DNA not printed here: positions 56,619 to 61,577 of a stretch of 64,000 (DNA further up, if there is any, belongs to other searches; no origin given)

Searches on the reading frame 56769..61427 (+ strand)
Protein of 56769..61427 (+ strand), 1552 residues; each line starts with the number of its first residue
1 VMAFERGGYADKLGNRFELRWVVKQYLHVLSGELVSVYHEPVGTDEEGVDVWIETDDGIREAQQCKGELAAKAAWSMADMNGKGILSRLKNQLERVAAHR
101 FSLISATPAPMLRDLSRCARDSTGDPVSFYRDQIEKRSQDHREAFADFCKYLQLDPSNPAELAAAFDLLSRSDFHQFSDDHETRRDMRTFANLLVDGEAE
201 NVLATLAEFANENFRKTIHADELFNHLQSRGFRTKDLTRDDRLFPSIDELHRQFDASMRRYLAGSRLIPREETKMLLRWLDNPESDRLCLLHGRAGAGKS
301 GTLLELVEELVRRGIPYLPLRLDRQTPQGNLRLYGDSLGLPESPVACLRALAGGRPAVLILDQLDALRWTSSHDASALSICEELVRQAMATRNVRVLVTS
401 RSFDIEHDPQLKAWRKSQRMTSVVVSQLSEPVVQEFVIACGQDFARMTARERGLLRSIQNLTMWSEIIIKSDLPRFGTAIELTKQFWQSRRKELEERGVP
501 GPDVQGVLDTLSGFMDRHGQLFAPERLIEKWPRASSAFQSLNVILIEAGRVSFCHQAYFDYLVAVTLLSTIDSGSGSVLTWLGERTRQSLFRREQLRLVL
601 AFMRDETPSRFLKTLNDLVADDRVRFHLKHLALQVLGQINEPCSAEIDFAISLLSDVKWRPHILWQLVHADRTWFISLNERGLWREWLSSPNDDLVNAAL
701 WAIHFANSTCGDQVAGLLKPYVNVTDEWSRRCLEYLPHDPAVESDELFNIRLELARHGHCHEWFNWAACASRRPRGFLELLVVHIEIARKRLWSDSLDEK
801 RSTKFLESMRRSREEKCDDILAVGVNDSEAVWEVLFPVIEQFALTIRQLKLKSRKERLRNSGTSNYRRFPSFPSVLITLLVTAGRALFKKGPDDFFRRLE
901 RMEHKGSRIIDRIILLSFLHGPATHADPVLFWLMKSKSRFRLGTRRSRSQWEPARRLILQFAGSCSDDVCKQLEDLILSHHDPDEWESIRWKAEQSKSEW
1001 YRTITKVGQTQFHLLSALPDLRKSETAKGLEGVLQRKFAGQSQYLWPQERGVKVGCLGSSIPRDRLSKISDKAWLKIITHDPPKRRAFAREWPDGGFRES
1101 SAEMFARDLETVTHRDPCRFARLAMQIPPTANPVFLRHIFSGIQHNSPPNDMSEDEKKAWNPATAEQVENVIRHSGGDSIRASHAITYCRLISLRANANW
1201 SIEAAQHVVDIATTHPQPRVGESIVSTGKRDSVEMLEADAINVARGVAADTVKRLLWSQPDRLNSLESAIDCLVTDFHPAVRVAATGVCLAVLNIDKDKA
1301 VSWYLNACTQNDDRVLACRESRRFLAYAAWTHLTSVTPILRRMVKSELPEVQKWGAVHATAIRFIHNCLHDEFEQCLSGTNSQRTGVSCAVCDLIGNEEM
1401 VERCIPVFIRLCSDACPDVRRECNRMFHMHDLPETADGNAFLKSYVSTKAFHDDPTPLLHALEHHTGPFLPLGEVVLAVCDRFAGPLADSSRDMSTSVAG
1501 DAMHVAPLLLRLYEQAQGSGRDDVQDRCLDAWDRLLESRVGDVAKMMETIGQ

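Call 48: search_protein_families(library=pfam, proteins=[window:56769-61427:+], max_evalue=0.001)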
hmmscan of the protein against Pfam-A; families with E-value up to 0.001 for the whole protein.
window:56769-61427:+ (1552 aa): 3 families
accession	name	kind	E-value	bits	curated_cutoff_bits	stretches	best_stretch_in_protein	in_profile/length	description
PF24883.2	NPHP3_N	-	4.4e-06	27.4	24.8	0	275-312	11-48/164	Nephrocystin 3, N-terminal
PF13191.12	AAA_16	-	0.00052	21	32.6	0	271-321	7-59/167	AAA ATPase domain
PF13401.12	AAA_22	-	0.00087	20.1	27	0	285-384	4-104/130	AAA domain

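Call 50: search_protein_families(library=padloc, proteins=[window:56769-61427:+], max_evalue=0.00001)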
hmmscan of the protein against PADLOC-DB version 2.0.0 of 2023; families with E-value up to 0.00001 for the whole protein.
window:56769-61427:+ (1552 aa): 2 families
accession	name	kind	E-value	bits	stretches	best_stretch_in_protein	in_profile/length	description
PDLC04702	PDC-M54A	-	6.6e-16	55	2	288-577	319-619/1621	-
PDLC04700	PDC-M54A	-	2.5e-10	36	1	289-490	320-534/1657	-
